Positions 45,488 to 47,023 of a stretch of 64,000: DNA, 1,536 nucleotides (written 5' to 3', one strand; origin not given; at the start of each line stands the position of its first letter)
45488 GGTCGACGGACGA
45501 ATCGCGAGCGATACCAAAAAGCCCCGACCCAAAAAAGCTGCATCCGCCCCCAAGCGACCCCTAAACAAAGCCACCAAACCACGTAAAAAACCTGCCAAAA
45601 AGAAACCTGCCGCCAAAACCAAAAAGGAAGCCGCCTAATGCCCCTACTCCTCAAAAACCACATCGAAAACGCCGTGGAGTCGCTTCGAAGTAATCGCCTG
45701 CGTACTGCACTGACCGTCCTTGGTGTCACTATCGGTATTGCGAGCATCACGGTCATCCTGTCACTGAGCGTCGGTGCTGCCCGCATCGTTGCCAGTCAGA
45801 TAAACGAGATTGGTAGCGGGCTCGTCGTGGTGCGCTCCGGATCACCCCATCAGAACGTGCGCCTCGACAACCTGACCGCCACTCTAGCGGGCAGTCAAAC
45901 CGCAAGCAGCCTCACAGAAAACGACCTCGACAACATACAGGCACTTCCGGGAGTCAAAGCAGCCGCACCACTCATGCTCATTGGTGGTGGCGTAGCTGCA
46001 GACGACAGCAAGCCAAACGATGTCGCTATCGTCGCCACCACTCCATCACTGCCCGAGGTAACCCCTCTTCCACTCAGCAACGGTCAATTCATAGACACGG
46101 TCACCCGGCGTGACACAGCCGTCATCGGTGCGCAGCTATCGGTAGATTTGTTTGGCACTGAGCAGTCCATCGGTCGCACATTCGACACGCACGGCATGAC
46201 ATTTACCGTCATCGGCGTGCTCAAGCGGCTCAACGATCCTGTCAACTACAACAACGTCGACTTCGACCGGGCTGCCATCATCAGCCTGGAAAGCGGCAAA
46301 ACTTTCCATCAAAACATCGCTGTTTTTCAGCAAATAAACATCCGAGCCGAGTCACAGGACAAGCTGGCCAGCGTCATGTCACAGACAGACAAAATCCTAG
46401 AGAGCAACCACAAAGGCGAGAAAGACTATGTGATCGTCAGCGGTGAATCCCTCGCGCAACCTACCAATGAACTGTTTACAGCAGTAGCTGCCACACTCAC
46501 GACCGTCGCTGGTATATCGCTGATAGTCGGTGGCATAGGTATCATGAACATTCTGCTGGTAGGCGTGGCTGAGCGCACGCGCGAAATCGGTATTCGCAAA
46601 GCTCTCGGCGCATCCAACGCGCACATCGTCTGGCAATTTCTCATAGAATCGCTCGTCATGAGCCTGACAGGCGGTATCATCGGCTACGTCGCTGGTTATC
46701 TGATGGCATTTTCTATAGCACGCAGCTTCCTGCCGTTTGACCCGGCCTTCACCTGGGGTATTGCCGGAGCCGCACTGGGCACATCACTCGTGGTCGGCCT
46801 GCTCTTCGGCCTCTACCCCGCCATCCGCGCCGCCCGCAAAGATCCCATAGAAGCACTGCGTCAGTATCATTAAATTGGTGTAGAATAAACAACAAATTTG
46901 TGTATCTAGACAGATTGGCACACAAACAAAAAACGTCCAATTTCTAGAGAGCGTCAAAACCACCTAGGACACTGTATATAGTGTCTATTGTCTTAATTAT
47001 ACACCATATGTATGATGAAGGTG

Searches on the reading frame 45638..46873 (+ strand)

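Call 8: search_protein_families(library=pfam, proteins=[window:45638-46873:+], max_evalue=0.01)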
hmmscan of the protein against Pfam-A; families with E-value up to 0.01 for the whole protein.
window:45638-46873:+ (411 aa): 2 families
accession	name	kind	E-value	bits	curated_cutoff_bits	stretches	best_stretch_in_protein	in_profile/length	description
PF12704.14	MacB_PCD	-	5.9e-28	99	27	1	23-251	1-205/207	MacB-like periplasmic core domain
PF02687.27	FtsX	-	6.2e-24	84.8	25.5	1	290-403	3-120/120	FtsX-like permease C-terminal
